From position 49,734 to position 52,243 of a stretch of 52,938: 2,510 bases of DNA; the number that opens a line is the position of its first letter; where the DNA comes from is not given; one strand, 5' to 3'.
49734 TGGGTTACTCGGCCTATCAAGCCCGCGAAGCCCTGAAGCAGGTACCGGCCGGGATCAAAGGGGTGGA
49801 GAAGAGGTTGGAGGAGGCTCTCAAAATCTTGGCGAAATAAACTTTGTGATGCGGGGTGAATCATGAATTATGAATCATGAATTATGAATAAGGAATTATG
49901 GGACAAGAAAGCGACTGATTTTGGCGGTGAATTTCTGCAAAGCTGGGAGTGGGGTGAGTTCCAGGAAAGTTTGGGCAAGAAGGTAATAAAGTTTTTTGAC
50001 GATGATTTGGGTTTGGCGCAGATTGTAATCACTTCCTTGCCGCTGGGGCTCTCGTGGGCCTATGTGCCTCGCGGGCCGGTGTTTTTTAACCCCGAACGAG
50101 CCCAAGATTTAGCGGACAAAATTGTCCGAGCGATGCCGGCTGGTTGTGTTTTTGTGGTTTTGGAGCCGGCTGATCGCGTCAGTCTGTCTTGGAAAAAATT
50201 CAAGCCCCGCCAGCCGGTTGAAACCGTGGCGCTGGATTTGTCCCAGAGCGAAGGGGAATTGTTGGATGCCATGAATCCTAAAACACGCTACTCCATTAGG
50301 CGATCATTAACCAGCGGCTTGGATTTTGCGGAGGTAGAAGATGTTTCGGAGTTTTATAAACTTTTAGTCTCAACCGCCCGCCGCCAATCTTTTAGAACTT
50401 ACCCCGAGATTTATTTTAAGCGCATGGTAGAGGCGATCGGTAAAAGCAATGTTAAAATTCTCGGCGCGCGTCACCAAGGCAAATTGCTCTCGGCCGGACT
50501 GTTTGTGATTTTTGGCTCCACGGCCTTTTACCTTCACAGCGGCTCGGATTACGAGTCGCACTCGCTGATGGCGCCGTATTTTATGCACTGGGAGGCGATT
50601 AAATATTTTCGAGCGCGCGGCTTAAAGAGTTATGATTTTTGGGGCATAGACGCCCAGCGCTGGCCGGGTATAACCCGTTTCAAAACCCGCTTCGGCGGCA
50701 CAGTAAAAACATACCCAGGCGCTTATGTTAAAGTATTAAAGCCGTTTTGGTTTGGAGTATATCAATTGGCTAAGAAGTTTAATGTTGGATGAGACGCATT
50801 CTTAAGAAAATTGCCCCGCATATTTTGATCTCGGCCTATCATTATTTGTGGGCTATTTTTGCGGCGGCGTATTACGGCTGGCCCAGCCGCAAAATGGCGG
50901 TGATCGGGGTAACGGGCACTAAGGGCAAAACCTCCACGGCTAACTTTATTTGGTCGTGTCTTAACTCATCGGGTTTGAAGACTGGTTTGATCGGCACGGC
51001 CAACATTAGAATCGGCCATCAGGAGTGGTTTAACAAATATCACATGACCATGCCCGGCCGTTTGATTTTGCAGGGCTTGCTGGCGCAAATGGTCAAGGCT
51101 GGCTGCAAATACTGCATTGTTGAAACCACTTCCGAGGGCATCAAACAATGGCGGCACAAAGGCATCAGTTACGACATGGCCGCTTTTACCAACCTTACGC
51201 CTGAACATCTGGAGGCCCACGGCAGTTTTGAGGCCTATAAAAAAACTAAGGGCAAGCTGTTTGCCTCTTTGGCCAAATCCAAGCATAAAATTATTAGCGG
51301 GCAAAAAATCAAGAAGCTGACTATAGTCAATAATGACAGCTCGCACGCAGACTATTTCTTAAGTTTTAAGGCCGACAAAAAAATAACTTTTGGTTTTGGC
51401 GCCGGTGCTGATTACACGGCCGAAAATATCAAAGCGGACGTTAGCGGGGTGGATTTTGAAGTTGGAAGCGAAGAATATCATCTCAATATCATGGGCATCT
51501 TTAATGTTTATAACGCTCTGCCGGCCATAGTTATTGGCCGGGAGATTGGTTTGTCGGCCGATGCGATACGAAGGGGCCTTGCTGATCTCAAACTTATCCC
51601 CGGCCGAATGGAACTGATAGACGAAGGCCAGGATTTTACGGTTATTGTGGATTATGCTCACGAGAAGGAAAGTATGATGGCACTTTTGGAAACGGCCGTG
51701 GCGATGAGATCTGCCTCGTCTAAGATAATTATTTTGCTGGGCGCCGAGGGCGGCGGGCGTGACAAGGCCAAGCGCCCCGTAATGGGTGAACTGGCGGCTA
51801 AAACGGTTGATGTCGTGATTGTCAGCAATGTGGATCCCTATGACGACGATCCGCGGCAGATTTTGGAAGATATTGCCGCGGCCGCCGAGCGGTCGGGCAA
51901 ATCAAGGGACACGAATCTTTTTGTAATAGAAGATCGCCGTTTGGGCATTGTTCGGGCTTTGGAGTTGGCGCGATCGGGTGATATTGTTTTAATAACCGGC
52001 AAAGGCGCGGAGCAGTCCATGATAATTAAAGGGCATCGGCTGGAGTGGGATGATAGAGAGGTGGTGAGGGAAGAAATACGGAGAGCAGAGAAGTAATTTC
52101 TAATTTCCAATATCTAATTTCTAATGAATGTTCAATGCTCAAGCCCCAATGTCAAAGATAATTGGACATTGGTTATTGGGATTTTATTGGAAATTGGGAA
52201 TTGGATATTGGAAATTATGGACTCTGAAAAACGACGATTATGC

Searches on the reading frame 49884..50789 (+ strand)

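Call 100: search_protein_families(library=pfam, proteins=[window:49884-50789:+], max_evalue=0.001)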
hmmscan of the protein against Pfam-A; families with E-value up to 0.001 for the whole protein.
window:49884-50789:+ (302 aa): 2 families
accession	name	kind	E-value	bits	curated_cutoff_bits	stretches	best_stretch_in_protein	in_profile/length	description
PF02388.22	FemAB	-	2.8e-39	135.5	24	3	200-298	306-406/406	FemAB family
PF13480.13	Acetyltransf_6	-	3.1e-11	44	22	1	133-257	2-139/143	Acetyltransferase (GNAT) domain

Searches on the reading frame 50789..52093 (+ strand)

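Call 100: search_protein_families(library=pfam, proteins=[window:50789-52093:+], max_evalue=0.001)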
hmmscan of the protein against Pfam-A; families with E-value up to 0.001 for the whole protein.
window:50789-52093:+ (435 aa): 2 families
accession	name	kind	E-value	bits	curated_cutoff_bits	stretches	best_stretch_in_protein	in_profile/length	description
PF08245.18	Mur_ligase_M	-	3.5e-41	141.8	24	1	41-249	1-199/200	Mur ligase middle domain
PF02875.26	Mur_ligase_C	-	2.3e-25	90.3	28.4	1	272-406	1-127/127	Mur ligase, glutamate ligase domain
